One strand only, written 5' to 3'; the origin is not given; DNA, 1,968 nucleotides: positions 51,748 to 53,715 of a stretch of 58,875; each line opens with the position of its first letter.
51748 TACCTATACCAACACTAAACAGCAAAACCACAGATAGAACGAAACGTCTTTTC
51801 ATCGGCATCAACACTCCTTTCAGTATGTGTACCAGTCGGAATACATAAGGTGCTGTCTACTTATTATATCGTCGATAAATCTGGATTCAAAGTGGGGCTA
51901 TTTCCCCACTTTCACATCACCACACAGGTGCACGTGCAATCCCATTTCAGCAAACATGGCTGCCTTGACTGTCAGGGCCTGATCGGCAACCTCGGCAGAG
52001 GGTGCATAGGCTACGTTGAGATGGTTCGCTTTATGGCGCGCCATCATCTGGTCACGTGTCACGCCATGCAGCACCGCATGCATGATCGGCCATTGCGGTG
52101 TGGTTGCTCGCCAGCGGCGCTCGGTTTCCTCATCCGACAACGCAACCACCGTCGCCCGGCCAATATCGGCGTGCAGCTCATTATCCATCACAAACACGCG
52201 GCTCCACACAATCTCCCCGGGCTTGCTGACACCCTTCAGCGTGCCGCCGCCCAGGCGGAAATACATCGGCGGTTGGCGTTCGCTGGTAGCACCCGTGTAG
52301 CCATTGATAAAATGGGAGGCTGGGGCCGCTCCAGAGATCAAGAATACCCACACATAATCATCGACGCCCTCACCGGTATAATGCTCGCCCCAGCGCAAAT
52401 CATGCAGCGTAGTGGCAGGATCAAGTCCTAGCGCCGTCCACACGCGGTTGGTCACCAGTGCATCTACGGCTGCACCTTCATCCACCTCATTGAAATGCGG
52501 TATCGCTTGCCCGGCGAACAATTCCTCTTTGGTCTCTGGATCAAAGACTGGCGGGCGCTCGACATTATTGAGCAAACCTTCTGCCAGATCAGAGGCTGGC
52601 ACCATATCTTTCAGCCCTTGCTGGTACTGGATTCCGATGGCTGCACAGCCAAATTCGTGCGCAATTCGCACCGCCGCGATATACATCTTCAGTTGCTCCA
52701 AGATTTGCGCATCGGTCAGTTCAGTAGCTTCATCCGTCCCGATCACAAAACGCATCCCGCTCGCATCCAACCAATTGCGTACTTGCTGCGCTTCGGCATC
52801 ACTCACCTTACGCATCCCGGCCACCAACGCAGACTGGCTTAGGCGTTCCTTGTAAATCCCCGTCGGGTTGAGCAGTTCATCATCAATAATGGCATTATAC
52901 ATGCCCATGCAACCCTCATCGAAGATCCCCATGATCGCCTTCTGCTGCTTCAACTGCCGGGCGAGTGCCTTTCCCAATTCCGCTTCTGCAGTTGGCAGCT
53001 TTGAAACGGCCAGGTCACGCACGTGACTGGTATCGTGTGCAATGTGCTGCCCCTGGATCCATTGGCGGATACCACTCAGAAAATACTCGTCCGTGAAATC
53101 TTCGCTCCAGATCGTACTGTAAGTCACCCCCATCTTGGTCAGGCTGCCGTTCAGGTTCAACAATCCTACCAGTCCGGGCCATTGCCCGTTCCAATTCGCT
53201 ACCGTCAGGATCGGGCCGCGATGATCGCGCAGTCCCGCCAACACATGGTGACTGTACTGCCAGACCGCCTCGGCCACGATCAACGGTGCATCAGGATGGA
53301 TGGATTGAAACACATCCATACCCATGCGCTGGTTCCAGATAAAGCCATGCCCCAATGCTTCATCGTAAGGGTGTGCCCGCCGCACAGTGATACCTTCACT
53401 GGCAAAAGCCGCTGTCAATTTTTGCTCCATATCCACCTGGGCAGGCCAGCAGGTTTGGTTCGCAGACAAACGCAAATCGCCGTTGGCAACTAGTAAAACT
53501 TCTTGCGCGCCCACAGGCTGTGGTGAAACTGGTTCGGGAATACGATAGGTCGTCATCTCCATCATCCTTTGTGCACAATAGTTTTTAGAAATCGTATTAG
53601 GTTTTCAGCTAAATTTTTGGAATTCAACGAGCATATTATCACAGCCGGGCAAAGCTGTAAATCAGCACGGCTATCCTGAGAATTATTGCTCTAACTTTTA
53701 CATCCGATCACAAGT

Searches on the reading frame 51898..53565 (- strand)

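Call 88: search_protein_families(library=pfam, proteins=[window:51898-53565:-], max_evalue=0.0001)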
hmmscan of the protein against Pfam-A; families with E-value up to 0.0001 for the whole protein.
window:51898-53565:- (555 aa): 1 family
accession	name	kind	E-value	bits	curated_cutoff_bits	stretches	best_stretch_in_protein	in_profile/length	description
PF07881.17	Fucose_iso_N1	-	1.6e-05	25.3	28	0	96-160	79-141/169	L-fucose isomerase, first N-terminal domain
